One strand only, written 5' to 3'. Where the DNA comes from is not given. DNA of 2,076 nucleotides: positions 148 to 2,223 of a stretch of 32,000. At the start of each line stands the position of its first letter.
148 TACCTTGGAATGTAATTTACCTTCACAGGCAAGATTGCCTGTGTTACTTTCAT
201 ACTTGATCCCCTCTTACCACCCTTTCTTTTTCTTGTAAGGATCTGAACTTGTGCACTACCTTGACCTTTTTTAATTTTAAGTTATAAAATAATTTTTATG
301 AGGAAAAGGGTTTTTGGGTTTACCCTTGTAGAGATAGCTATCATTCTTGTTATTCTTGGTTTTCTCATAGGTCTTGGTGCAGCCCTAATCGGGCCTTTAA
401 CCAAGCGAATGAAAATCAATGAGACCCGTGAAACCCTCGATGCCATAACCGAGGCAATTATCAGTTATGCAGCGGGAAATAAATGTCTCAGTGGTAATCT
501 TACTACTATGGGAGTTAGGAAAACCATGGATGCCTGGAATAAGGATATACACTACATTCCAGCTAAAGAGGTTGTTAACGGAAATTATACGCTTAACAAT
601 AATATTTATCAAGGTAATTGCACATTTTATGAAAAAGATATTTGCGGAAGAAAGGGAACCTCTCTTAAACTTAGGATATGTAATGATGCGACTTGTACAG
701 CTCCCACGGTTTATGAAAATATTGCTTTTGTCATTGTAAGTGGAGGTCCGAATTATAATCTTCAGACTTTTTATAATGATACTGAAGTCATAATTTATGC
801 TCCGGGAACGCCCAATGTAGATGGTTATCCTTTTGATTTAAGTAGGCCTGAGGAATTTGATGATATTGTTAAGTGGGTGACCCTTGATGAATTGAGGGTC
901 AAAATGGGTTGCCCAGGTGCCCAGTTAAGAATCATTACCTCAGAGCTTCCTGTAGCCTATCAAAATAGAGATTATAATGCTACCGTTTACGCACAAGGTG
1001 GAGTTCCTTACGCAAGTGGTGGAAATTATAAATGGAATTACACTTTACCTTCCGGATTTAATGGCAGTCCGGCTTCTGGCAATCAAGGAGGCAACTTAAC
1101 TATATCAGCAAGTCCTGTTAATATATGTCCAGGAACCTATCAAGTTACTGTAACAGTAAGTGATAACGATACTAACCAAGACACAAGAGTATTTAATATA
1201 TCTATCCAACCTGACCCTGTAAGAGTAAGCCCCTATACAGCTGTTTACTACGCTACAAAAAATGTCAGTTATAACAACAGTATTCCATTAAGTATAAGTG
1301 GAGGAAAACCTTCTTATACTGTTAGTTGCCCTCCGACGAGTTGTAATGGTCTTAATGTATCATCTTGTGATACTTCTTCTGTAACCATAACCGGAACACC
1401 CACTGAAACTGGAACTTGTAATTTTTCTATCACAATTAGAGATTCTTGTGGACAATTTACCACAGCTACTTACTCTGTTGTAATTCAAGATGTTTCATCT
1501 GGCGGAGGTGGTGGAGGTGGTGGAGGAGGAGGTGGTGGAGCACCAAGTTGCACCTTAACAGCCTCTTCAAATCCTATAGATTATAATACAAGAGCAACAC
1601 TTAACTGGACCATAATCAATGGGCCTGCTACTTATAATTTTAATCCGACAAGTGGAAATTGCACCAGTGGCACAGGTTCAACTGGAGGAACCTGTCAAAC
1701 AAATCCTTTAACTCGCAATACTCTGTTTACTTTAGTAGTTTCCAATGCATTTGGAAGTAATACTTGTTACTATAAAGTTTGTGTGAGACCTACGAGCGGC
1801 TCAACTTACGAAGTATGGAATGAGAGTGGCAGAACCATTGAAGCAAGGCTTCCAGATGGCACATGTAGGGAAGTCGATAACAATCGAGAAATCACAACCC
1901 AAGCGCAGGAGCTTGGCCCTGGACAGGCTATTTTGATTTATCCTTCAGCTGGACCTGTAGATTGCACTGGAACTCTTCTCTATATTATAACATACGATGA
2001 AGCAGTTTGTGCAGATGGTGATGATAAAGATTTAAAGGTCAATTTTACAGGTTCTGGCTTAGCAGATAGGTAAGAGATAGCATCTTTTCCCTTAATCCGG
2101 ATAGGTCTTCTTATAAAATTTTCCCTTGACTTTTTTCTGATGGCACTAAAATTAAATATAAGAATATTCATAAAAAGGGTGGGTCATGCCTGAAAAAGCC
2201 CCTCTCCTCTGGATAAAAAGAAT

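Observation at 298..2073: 591-aa modular type IV pilin: pilin domain + two Ig-like domains + Gly13 tether + Cys-rich C-terminal module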

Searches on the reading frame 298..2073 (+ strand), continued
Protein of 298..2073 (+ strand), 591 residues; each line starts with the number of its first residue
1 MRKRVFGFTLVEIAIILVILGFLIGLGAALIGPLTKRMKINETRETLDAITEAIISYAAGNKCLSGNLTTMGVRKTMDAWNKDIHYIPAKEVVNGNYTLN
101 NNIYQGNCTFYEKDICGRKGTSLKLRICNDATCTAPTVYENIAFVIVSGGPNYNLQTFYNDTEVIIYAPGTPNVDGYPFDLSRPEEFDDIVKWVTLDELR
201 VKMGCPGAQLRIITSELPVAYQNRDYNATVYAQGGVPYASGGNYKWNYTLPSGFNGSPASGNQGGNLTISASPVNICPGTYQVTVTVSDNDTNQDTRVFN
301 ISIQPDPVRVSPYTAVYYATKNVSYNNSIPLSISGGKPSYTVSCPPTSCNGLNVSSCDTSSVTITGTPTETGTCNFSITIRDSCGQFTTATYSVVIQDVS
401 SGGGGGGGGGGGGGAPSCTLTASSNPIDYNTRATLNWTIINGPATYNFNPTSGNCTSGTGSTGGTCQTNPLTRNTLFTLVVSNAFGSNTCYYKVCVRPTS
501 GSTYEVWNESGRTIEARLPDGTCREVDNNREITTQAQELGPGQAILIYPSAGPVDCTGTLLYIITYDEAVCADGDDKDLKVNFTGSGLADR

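Call 43: search_protein_families(library=pfam, alignment_id=A1, max_evalue=0.01)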
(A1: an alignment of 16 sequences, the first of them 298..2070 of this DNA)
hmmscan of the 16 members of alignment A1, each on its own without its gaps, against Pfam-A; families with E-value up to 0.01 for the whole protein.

A. member 1, window:298-2070:+ (591 aa): 3 families
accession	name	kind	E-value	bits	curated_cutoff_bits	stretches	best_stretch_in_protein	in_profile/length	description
PF05345.18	He_PIG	-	3.4e-07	31.1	24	2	215-303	8-95/96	Putative Ig domain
PF22352.2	K319L-like_PKD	-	2e-05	25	27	0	243-301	30-82/84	K319L-like, PKD domain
PF07963.17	N_methyl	-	0.003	17.5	21.2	1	2-26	1-25/27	Prokaryotic N-terminal methylation motif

B. families by the number of members that match (of 16 scanned): 8 families
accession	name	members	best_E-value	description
PF07963.17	N_methyl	13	1.7e-05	Prokaryotic N-terminal methylation motif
PF07495.19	Y_Y_Y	8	1.9e-07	Y_Y_Y domain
PF05345.18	He_PIG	7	9.5e-22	Putative Ig domain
PF22352.2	K319L-like_PKD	2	2.1e-10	K319L-like, PKD domain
PF00801.26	PKD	2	5.5e-05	PKD domain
PF17963.7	Big_9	2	0.0017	Bacterial Ig domain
PF18911.6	PKD_4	1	0.00039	PKD domain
PF00028.23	Cadherin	1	0.00044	Cadherin domain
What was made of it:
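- Checked: However, 13 of 16 full-length relatives match it at E <= 0.01 (call 43).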

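Call 47: find_related_loci(query=A1, collection=genome_contigs, flank=10000)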
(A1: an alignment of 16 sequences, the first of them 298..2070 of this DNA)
Query A1 (591 aa) in genome_contigs; peptide patterns used: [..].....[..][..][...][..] (x = any residue, [..] = any of these).
175 stretches matched a pattern; 120 encode a relative of the query (tblastn E <= 1e-3); the best 80 are kept; 80 distinct loci.
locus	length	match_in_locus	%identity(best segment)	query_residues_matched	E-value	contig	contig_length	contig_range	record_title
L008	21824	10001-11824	53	4-591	3e-160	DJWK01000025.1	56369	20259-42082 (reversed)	MAG TPA_asm: Thermodesulfobacteriaceae bacterium UBA6232 UBA6232_contig_36624, whole genome shotgun sequence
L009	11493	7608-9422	45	7-591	9e-132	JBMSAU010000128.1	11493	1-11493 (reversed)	MAG: Thermodesulfobacteriaceae bacterium isolate Thermodesulfobacteriaceae-CON-C-r01 Thermodesulfobacteriaceae-CON-C-r01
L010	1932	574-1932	52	1-448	1e-116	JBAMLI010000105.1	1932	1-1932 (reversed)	MAG: archaeon isolate MAG1 ExploCarb_3808S_S2_9801_length_1932_cov_48, whole genome shotgun sequence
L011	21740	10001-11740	43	3-584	1e-106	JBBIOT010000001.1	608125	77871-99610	MAG: Caldimicrobium sp. isolate AR170220_bin_286 NODE_1_length_608125_cov_9.68986, whole genome shotgun sequence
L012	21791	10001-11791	47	7-585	5e-129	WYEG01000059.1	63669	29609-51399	MAG: Caldimicrobium sp. isolate EvPrim.Bin5 NODE_35_length_63669_cov_30.0816, whole genome shotgun sequence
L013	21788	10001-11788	35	1-586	8e-81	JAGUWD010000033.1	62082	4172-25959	MAG: Thermodesulfovibrionales bacterium isolate DeMMO5_1 c_000000011938, whole genome shotgun sequence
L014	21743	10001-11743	36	7-586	2e-78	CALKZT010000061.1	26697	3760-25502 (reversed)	MAG: uncultured bacterium isolate L1_Bin_Bin_51_1 genome assembly, contig: c_000001753125, whole genome shotgun sequence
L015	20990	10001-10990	46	1-318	2e-64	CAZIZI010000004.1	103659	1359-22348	MAG TPA_asm: uncultured Thermodesulfobacteriota bacterium isolate SRP104967_co1_28 genome assembly, contig: NODE_39_leng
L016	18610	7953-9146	45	7-586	3e-63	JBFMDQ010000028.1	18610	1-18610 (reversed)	MAG: Nitrospirota bacterium isolate MAG223 MAG223_28, whole genome shotgun sequence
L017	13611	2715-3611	41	1-305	9e-63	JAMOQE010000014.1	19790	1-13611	MAG: Thermodesulfatator sp. isolate 4559-240_metabat2_scaf2bin.056 4559-240_scaffold_1396_c1, whole genome shotgun seque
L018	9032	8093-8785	48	7-246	5e-62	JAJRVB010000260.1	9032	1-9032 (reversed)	MAG: Nitrospirae bacterium isolate Dive96_bin10.277 k141_4312739, whole genome shotgun sequence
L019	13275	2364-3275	38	7-305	1e-59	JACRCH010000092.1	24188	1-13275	MAG: Deltaproteobacteria bacterium isolate NC_groundwater_1641_Pr3_B-0.1um_55_74 SR-2_scaffold_141_2018907, whole genome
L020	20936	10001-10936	42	7-311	1e-58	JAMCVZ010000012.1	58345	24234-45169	MAG: Nitrospirae bacterium isolate FK_Sedi_B_Bin.71 NODE_1274_length_58345_cov_23.9162, whole genome shotgun sequence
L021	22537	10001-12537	41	1-308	4e-57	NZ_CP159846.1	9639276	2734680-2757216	Desulfosarcina variabilis str. Montpellier chromosome, complete genome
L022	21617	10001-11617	33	7-586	1e-56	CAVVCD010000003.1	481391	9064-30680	MAG: uncultured delta proteobacterium isolate MFD02809.bin.1.75 genome assembly, contig: contig_114494, whole genome sho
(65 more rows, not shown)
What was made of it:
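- Tried and rejected: The full-length alignment A1 worked (call 47).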

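Call 52: find_encoding_contigs(protein=window:298-2073:+, flank=10000, max_places=3)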
Protein window:298-2073:+ (591 aa): no gene with exactly this product is on record in the collection.

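Call 55: find_related_loci(query=window:298-2070:+, collection=metagenome_contigs, flank=10000)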
Query window:298-2070:+ (591 aa) in metagenome_contigs; peptide patterns used: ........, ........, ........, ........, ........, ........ (x = any residue, [..] = any of these).
77 stretches matched a pattern; 24 encode a relative of the query (tblastn E <= 1e-3); 24 distinct loci.
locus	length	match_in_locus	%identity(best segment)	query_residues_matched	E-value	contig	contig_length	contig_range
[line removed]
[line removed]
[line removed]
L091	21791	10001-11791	47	7-585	8e-130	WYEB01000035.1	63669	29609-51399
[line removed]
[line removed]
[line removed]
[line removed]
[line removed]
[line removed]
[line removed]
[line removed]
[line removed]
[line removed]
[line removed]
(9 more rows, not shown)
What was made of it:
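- Tried and rejected: Metagenome scan for closer relatives (call 55).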

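Call 77: search_protein_families(library=pfam, proteins=[L001:9371-9985:+], max_evalue=1)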
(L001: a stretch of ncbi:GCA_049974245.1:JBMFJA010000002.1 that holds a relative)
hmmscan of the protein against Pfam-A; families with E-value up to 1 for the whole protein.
L001:9371-9985:+ (205 aa): 1 family
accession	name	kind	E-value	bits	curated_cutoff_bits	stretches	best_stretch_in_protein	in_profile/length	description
PF07963.17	N_methyl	-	2.2e-07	30.6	21.2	1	4-28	3-27/27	Prokaryotic N-terminal methylation motif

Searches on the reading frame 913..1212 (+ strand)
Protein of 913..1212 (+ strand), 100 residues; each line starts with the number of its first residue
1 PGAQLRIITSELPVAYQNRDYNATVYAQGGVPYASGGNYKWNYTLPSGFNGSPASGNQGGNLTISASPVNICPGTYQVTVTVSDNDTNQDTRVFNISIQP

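Call 77: search_protein_families(library=pfam, proteins=[window:913-1212:+], max_evalue=1)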
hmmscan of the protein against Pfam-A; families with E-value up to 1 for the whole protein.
window:913-1212:+ (100 aa): 11 families
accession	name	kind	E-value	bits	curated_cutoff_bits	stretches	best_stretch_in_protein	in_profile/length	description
PF05345.18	He_PIG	-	2.1e-07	31.7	24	1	10-98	8-95/96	Putative Ig domain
PF07495.19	Y_Y_Y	-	0.0022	18.3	26.6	1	61-98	28-64/65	Y_Y_Y domain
PF00801.26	PKD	-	0.0024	18.2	23.5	1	28-93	24-76/80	PKD domain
PF22352.2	K319L-like_PKD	-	0.0056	17.1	27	1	38-96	30-82/84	K319L-like, PKD domain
PF17963.7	Big_9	-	0.0071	17.7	23.6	1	54-96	48-88/89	Bacterial Ig domain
PF19077.6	Big_13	-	0.0075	17.2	27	1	53-96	55-98/102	Bacterial Ig-like domain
PF16403.11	Bact_surface_Ig-like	-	0.017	15.6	27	1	72-92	45-65/71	Bacterial surface protein, Ig-like domain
PF15418.12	DUF4625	-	0.019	15.7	27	1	59-98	92-130/131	Domain of unknown function (DUF4625)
PF13004.13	BACON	-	0.026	14.9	25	1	66-99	14-46/61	Putative binding domain, N-terminal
PF18911.6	PKD_4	-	0.047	14.2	27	1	73-96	59-83/85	PKD domain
PF12733.13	Cadherin-like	-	0.3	12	24.2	0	13-98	30-86/89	Cadherin-like beta sandwich domain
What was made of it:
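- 913..1212 (+): Ig1 (aa 206-305), He_PIG domain. PF05345, 31.7 bits against a gathering score of 24 (call 77).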

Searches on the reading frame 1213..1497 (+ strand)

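Call 77: search_protein_families(library=pfam, proteins=[window:1213-1497:+], max_evalue=1)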
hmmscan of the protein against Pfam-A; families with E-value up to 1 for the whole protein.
window:1213-1497:+ (95 aa): 4 families
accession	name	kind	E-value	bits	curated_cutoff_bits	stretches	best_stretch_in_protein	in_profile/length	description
PF05345.18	He_PIG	-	0.00011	23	24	1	5-91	5-95/96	Putative Ig domain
PF15780.11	ASH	-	0.0096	16.5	27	1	33-79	49-92/98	Abnormal spindle-like microcephaly-assoc'd, ASPM-SPD-2-Hydin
PF17963.7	Big_9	-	0.022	16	23.6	1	46-89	46-88/89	Bacterial Ig domain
PF17892.7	Cadherin_5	-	0.083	13.2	26.5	1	54-91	60-97/98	Cadherin-like domain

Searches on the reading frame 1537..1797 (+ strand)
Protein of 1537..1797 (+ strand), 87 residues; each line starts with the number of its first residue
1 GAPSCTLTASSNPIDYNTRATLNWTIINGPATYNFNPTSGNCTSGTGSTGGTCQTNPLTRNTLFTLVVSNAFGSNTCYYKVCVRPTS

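Call 77: search_protein_families(library=pfam, proteins=[window:1537-1797:+], max_evalue=1)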
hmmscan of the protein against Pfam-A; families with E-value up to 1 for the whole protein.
window:1537-1797:+ (87 aa): 0 families
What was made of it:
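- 1540..1797 (+): C1 (aa 415-500), an Ig-like beta-sandwich. In other proteins it occurs as a repeat unit of up to 15 copies. No Pfam match (call 77).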
